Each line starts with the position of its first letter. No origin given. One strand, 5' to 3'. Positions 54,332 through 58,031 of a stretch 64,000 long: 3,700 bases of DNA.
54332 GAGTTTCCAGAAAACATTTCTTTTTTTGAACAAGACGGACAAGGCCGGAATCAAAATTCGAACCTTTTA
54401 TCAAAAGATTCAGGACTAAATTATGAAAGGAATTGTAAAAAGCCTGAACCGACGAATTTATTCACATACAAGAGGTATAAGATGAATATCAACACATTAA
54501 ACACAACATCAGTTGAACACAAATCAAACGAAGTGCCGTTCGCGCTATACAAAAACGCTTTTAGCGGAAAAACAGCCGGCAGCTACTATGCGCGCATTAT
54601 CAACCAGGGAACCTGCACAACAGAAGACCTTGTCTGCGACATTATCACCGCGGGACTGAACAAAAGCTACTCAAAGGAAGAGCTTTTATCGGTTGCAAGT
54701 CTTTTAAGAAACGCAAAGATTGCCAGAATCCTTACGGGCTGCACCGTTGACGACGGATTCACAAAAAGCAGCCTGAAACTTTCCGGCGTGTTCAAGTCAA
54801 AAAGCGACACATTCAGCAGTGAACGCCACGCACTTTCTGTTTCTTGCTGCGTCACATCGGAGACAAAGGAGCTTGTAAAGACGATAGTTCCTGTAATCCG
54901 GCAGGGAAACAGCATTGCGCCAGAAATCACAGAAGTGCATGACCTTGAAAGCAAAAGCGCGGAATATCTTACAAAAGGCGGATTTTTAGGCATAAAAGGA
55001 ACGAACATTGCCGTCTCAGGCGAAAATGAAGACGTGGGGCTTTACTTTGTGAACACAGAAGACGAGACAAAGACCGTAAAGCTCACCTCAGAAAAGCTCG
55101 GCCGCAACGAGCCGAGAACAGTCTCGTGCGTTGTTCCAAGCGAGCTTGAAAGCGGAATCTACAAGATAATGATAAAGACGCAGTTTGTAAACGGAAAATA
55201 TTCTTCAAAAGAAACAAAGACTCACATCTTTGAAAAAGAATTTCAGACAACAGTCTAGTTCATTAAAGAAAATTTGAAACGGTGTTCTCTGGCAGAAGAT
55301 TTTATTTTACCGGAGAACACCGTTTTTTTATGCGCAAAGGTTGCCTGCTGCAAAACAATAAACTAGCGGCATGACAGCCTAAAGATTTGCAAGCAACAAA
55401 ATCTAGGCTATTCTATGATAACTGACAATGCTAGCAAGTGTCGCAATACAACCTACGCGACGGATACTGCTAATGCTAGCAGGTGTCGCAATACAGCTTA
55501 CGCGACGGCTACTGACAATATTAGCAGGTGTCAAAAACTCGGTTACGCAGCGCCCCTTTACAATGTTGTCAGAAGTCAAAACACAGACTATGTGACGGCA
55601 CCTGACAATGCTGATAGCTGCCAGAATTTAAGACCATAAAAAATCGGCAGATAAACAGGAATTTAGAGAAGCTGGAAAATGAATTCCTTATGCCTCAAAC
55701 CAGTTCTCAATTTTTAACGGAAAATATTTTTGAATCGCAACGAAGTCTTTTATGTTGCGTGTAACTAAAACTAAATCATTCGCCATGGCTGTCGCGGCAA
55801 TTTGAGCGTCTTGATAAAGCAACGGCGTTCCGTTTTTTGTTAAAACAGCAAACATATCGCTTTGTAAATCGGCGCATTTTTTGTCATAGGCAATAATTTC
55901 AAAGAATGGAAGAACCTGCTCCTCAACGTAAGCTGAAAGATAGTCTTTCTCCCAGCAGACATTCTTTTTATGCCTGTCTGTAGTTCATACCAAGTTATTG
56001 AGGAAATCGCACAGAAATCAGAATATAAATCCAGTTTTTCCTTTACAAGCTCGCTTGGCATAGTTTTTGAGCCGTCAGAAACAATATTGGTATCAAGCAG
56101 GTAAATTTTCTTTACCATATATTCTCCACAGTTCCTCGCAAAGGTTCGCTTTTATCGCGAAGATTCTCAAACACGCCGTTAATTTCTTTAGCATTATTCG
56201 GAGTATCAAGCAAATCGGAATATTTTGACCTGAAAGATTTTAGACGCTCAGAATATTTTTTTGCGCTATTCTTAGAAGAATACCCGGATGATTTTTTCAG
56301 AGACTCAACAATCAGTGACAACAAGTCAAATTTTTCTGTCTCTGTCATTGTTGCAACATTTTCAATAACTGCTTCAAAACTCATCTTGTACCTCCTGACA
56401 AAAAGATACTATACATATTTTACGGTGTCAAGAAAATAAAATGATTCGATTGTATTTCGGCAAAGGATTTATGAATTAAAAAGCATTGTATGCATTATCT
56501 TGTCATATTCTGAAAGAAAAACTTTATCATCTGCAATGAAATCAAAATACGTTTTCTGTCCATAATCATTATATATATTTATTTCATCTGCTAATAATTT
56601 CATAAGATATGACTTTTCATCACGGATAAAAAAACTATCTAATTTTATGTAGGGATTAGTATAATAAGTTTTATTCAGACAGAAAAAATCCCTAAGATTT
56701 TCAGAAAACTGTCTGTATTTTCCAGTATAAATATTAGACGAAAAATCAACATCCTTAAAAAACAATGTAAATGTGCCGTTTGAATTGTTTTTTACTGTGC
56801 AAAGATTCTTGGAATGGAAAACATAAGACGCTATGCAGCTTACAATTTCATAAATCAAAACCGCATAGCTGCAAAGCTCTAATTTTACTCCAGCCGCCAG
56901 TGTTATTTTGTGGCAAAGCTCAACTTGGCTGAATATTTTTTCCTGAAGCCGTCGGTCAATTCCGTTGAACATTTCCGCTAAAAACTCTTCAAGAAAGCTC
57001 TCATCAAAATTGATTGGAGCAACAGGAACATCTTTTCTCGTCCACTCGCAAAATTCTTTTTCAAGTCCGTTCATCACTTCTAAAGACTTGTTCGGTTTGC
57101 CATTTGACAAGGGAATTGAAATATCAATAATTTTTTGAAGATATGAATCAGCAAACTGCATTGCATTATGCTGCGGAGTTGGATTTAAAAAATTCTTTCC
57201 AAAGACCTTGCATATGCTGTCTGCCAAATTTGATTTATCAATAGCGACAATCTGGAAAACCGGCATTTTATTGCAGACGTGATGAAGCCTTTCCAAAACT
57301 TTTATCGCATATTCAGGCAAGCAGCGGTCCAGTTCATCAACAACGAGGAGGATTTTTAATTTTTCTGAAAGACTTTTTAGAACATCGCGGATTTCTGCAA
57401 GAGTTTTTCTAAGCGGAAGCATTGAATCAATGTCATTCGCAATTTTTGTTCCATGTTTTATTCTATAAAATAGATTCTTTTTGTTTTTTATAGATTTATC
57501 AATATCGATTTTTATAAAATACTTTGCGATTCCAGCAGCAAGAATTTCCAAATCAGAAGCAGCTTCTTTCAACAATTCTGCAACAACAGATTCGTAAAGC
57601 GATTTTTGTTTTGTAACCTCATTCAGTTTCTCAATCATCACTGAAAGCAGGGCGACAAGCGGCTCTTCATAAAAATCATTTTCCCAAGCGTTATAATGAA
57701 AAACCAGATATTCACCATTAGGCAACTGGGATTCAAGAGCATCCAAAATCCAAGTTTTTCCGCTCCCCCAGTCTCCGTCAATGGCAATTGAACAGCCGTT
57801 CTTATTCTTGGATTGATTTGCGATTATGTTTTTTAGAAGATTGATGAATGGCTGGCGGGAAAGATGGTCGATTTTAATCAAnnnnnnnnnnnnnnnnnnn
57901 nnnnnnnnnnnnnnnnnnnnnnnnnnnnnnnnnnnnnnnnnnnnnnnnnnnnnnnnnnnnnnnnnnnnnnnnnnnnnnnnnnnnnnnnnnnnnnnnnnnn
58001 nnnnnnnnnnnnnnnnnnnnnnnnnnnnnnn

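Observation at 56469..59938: Candidate undescribed anti-phage operon: unknown protein + Zn-ribbon/nucleotidyl cyclase + KAP NTPase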

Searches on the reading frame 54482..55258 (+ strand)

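Call 3: search_protein_families(library=pfam, proteins=[window:54482-55258:+], max_evalue=0.1)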
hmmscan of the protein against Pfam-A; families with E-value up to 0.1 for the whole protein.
window:54482-55258:+ (258 aa): 2 families
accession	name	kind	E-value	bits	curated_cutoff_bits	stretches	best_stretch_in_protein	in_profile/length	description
PF14734.12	DUF4469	-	1.2e-21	77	22.6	1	149-247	1-99/101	Domain of unknown function (DUF4469) with IG-like fold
PF14848.11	HU-DNA_bdg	-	1.1e-14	54.9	30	1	21-136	5-118/124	DNA-binding domain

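Call 4: search_protein_families(library=padloc, proteins=[window:54482-55258:+], max_evalue=0.1)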
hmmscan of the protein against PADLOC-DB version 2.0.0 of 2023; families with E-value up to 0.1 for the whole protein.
window:54482-55258:+ (258 aa): 0 families

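Call 5: search_protein_families(library=ncbifam, proteins=[window:54482-55258:+], max_evalue=0.1)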
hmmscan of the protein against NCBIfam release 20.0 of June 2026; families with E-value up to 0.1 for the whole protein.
window:54482-55258:+ (258 aa): 0 families

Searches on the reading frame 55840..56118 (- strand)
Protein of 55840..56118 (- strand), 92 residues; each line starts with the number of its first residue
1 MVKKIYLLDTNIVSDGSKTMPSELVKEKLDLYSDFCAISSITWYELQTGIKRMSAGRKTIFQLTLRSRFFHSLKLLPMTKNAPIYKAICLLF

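Call 3: search_protein_families(library=pfam, proteins=[window:55840-56118:-], max_evalue=0.1)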
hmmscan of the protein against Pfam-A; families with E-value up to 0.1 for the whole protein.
window:55840-56118:- (92 aa): 1 family
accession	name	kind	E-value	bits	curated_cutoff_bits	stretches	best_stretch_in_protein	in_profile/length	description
PF01850.27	PIN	-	0.0016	19.5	23.6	1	6-81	1-75/120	PIN domain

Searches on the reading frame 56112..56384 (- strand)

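Call 3: search_protein_families(library=pfam, proteins=[window:56112-56384:-], max_evalue=0.1)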
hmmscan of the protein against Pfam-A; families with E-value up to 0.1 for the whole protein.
window:56112-56384:- (90 aa): 1 family
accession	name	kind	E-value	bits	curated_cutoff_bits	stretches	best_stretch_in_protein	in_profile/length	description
PF08700.17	VPS51_Exo84_N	-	0.044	14.3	24.2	1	54-89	49-84/87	Vps51/EXO84/COG1 N-terminal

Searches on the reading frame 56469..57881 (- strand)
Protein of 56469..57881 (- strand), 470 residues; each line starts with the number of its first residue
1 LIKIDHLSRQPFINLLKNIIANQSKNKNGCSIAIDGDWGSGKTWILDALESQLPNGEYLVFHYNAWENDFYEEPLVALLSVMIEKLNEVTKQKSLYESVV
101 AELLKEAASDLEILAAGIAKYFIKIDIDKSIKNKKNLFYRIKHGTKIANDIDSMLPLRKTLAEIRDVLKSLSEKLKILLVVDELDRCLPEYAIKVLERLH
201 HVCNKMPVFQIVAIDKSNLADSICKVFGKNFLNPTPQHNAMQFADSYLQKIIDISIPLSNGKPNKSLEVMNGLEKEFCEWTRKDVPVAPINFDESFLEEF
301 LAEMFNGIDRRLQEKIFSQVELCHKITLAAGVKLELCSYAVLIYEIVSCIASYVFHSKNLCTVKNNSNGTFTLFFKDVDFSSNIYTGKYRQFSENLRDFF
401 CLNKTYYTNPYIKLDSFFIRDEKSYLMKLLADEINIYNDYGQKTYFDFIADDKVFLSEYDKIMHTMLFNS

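Call 3: search_protein_families(library=pfam, proteins=[window:56469-57881:-], max_evalue=0.1)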
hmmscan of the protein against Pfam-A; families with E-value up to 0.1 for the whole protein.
window:56469-57881:- (470 aa): 7 families
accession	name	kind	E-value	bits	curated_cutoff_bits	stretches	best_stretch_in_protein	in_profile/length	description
PF07693.20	KAP_NTPase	-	4e-27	95.7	20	1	9-265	1-232/293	KAP family P-loop domain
PF13401.12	AAA_22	-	4.8e-07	30.6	27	1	31-210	7-118/130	AAA domain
PF13191.12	AAA_16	-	0.0099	16.8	32.6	1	13-186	9-143/167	AAA ATPase domain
PF25199.1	nSTAND_NTPase5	-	0.055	13.7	34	0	14-62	27-75/145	Novel STAND NTPase 5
PF03969.22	AFG1_ATPase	-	0.062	12.7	27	1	15-72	47-104/361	AFG1-like ATPase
PF13555.12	AAA_29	-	0.079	13.2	27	0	28-53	22-46/61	P-loop containing region of AAA domain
PF08035.16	Op_neuropeptide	-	0.082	13.2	23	0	8-23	12-27/30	Opioids neuropeptide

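Call 4: search_protein_families(library=padloc, proteins=[window:56469-57881:-], max_evalue=0.1)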
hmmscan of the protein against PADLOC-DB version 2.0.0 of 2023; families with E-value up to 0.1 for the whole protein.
window:56469-57881:- (470 aa): 8 families
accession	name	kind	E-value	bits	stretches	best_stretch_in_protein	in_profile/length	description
PDLC04958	PDC-S20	-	2.1e-170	565.9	1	3-467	2-457/458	-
PDLC04957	PDC-S20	-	1.6e-73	246.7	1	3-377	4-361/446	-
PDLC04959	PDC-S20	-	2.9e-48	163.5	1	4-343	18-343/464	-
PDLC04956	PDC-S20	-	2.4e-28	97.7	1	32-382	36-374/450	-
PDLC02209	QatA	-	1.1e-17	62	2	3-105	9-110/646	-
PDLC02361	PifA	-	6.8e-15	52.7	1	24-259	35-254/720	PifA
PDLC02210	QatA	-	1.7e-14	51.3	2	25-95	28-100/593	-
PDLC04140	mad8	-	0.00054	17.6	1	83-214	120-228/314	mads_8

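Call 5: search_protein_families(library=ncbifam, proteins=[window:56469-57881:-], max_evalue=0.1)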
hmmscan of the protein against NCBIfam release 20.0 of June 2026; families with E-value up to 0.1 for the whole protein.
window:56469-57881:- (470 aa): 4 families
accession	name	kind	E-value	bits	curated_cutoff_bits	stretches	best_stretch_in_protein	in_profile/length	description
NF041923.1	QatA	equivalog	1.5e-19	70.1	600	1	3-255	9-277/628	Qat anti-phage system ATPase QatA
NF047389.1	ATPase_Sll1717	subfamily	0.0014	17.8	75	1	36-190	36-200/454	P-loop ATPase, Sll1717 family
NF040713.1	ZapE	equivalog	0.0025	17.1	140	1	22-70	46-93/344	cell division protein ZapE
NF006505.0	PRK08939.1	equivalog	0.0051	16.1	228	1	2-55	129-182/306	primosomal protein DnaI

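Call 46: find_homologous_proteins(query=window:56469-57881:-, max_evalue=1e-10)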
Query window:56469-57881:- (470 aa): 2276 proteins with E <= 1e-10 among 8000 candidates; the best 120 are listed.
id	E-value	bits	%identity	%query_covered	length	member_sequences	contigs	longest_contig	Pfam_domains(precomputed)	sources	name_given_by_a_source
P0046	3.8e-292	987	96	97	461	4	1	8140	PF07693.21,PF13401.13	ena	-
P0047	1.6e-270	916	87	99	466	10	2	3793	PF07693.21,PF13401.13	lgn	-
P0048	6.1e-268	907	87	99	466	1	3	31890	PF07693.21,PF13401.13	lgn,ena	-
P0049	3.6e-266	901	86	99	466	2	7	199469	PF07693.21,PF13401.13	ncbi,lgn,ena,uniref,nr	ncbi:P-loop NTPase fold protein [uncultured Treponema sp.]|uniref:KAP family P-loop NTPase fold prot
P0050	6.0e-258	874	84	99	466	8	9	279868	PF07693.21,PF13401.13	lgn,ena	-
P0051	3.2e-257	872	85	99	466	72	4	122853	PF07693.21,PF13401.13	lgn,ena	-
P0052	4.4e-257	871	85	99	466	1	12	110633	PF07693.21,PF13401.13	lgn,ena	-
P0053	1.8e-256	869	85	99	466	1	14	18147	PF07693.21,PF13401.13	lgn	-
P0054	5.4e-256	868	85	99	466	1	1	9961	PF07693.21,PF13401.13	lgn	-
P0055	6.6e-256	867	84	99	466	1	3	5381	PF07693.21,PF13401.13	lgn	-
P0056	1.4e-255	866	85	99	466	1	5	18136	PF07693.21,PF13401.13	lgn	-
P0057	4.3e-255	865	84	99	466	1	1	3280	PF07693.21,PF13401.13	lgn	-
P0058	1.3e-254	863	84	99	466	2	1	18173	PF07693.21,PF13401.13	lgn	-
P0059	1.4e-254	863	84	99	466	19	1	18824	PF07693.21,PF13401.13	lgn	-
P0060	5.1e-253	858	84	99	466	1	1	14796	PF07693.21,PF13401.13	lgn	-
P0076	1.7e-232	790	75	100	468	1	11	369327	PF07693.21,PF13401.13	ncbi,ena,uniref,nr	ncbi:P-loop NTPase fold protein [uncultured Treponema sp.]|uniref:KAP family P-loop NTPase fold prot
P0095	4.9e-208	710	70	99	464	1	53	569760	PF07693.21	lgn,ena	-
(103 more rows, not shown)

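Call 48: find_encoding_contigs(protein=P0049, flank=7000, max_places=4)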
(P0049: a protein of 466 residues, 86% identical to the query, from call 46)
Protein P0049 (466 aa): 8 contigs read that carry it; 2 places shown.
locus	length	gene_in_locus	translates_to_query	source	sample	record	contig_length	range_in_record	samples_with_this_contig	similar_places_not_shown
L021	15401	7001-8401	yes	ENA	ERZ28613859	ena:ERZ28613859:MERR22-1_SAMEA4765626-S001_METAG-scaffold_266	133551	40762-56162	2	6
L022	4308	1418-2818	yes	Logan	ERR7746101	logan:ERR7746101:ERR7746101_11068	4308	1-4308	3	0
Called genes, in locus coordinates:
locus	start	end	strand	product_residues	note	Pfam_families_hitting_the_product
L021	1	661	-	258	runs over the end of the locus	PF13489:Methyltransf_23, PF13847:Methyltransf_31 (weak), PF08241:Methyltransf_11, PF08242:Methyltransf_12, PF13649:Methyltransf_25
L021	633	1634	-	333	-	PF01790:LGT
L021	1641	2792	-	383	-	PF00142:Fer4_NifH (weak), PF01656:CbiA, PF02374:ArsA_ATPase (weak), PF06564:CBP_BcsQ (faint), PF09140:MipZ (faint), PF10609:ParA, PF13614:AAA_31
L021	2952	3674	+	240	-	-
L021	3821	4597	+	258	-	PF02661:Fic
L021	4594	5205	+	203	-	PF01522:Polysacc_deac_1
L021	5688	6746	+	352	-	PF09479:Flg_new, PF03781:FGE-sulfatase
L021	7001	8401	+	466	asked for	PF07693:KAP_NTPase, PF13401:AAA_22 (weak)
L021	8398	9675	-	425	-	PF13173:AAA_14, PF13635:DUF4143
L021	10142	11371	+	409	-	PF03781:FGE-sulfatase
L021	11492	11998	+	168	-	-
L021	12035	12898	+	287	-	PF25084:LbH_EIF2B (faint), PF25087:GMPPB_C (faint), PF00132:Hexapep (weak), PF14602:Hexapep_2 (faint), PF00132:Hexapep (weak)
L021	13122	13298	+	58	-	PF00471:Ribosomal_L33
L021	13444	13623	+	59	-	PF00584:SecE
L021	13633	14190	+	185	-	PF02357:NusG, PF00467:KOW (weak)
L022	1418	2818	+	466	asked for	PF07693:KAP_NTPase, PF13401:AAA_22 (weak)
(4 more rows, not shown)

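Call 49: find_encoding_contigs(protein=P0046, flank=7000, max_places=2)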
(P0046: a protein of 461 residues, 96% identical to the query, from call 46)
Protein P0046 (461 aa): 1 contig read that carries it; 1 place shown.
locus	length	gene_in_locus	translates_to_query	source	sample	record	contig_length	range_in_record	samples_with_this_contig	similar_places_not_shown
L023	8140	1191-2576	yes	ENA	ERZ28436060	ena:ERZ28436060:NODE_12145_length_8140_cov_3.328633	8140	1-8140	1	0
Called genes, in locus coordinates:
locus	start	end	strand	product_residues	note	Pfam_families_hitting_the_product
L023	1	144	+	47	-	?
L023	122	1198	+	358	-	-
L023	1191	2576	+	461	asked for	PF07693:KAP_NTPase, PF13401:AAA_22 (faint)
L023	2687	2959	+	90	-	-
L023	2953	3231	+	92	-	-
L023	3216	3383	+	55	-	-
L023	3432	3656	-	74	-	-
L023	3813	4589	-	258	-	PF14848:HU-DNA_bdg, PF14734:DUF4469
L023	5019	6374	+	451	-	PF02463:SMC_N (faint), PF13175:AAA_15, PF13304:AAA_21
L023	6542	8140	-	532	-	?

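Call 50: find_encoding_contigs(protein=P0095, flank=7000, max_places=4)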
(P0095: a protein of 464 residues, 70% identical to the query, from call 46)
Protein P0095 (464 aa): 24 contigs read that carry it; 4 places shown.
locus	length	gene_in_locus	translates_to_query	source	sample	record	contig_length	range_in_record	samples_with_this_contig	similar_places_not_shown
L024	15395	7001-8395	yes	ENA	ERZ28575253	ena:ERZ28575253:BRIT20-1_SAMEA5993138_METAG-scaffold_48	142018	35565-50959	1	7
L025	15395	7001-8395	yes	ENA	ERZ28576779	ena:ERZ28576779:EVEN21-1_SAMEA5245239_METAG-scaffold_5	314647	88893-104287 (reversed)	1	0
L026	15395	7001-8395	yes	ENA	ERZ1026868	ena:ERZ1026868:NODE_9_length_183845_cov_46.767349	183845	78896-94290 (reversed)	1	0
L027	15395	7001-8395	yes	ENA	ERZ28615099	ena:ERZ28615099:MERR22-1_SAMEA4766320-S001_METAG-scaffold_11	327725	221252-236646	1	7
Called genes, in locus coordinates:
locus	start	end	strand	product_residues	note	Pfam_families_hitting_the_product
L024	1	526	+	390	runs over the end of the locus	PF01808:AICARFT_IMPCHas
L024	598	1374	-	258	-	PF13489:Methyltransf_23, PF13847:Methyltransf_31 (weak), PF08241:Methyltransf_11, PF08242:Methyltransf_12, PF13649:Methyltransf_25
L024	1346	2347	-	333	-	PF01790:LGT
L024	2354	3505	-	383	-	PF00142:Fer4_NifH (weak), PF01656:CbiA, PF02374:ArsA_ATPase (weak), PF06564:CBP_BcsQ (faint), PF09140:MipZ (faint), PF10609:ParA, PF13614:AAA_31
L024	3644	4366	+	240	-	-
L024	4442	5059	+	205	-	PF01522:Polysacc_deac_1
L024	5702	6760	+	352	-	PF09479:Flg_new, PF03781:FGE-sulfatase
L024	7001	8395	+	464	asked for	PF07693:KAP_NTPase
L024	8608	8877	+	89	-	-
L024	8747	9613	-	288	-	PF08239:SH3_3 (faint)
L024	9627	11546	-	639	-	PF23745:ANK_LRRK2 (faint), PF13637:Ank_4 (weak), PF12796:Ank_2, PF13637:Ank_4 (weak), PF00023:Ank (weak), PF13606:Ank_3 (weak), PF13857:Ank_5 (weak), PF12796:Ank_2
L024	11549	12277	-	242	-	PF06161:DUF975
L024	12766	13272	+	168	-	-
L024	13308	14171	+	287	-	PF25084:LbH_EIF2B (faint), PF25087:GMPPB_C (faint), PF00132:Hexapep (weak), PF14602:Hexapep_2 (faint), PF00132:Hexapep (weak)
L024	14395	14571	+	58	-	PF00471:Ribosomal_L33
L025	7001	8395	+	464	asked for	PF07693:KAP_NTPase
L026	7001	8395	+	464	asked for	PF07693:KAP_NTPase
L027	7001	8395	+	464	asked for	PF07693:KAP_NTPase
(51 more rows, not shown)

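Call 53: search_protein_families(library=phrogs, proteins=[window:56469-57881:-], max_evalue=0.1)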
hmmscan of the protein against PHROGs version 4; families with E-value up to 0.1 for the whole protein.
window:56469-57881:- (470 aa): 2 families
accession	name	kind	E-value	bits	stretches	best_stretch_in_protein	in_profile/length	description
phrog_8614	-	unknown function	2.1e-31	110.5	1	5-265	20-280/489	-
phrog_2630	-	unknown function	0.016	15.5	0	26-88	29-91/326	-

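Call 73: find_encoding_contigs(protein=P0076, flank=9000, max_places=3)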
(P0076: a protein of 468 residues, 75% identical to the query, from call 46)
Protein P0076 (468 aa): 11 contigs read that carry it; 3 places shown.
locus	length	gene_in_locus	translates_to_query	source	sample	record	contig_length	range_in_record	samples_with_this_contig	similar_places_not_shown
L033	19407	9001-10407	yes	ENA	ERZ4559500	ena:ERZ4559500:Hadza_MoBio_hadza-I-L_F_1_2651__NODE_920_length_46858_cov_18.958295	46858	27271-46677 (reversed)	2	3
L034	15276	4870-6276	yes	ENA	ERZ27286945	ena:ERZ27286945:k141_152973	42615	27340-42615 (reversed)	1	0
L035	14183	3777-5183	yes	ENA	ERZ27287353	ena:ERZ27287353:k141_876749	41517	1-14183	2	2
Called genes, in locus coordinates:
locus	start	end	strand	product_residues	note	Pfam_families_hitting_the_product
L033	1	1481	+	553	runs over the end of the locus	?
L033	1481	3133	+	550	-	PF02384:N6_Mtase, PF05175:MTS (faint), PF07669:Eco57I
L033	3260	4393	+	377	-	PF13784:Fic_N, PF02661:Fic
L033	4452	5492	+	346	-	PF17761:DUF1016_N, PF06250:YhcG_C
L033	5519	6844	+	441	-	PF01420:Methylase_S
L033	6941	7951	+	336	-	-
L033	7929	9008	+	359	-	-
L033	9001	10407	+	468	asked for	PF07693:KAP_NTPase, PF13401:AAA_22 (faint)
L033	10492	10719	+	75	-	-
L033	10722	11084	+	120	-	PF01850:PIN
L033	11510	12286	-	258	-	PF14848:HU-DNA_bdg, PF14734:DUF4469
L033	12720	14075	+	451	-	PF13175:AAA_15 (weak), PF13304:AAA_21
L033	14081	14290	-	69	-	-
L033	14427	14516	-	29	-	-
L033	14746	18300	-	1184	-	PF01855:POR_N, PF17147:PFOR_II, PF01558:POR, PF10371:EKR, PF00037:Fer4 (faint), PF12838:Fer4_7 (weak), PF13183:Fer4_8 (weak), PF02775:TPP_enzyme_C, +2 more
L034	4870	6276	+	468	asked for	PF07693:KAP_NTPase, PF13401:AAA_22 (faint)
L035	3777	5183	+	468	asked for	PF07693:KAP_NTPase, PF13401:AAA_22 (faint)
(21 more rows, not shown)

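Call 74: search_protein_families(library=pfam, proteins=[L033:10492-10719:+], max_evalue=0.01)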
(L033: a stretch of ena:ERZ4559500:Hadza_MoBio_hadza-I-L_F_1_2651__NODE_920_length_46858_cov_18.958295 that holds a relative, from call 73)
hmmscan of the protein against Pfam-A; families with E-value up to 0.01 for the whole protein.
L033:10492-10719:+ (75 aa): 0 families
